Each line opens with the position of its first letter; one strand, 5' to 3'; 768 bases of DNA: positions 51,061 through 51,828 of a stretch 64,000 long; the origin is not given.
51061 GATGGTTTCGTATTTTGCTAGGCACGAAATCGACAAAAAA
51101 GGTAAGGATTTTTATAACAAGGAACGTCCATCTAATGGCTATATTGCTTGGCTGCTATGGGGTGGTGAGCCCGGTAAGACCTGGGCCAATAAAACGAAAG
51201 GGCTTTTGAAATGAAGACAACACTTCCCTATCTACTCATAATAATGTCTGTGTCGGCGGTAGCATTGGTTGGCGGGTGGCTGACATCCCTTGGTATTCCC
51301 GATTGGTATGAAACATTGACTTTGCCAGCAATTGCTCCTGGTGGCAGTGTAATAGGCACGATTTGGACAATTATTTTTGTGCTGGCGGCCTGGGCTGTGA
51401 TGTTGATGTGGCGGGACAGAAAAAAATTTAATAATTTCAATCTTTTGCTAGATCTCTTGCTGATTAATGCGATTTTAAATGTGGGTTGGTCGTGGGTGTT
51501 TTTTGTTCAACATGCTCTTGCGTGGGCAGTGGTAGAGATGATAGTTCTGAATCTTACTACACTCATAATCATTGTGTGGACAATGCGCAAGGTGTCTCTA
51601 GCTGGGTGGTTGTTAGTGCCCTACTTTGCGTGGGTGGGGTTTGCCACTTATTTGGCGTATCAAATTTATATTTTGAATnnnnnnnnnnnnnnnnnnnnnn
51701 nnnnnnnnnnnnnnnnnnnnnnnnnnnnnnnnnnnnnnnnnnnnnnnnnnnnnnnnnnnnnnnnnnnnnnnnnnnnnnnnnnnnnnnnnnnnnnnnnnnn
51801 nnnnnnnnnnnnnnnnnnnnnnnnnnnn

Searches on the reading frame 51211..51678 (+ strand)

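Call 64: search_protein_families(library=pfam, proteins=[window:51211-51678:+], max_evalue=0.001)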
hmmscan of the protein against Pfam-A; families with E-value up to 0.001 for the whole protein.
window:51211-51678:+ (156 aa): 1 family
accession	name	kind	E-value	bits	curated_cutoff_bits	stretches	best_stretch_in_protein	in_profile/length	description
PF03073.20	TspO_MBR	-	5.4e-32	111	24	1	14-153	5-144/145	TspO/MBR family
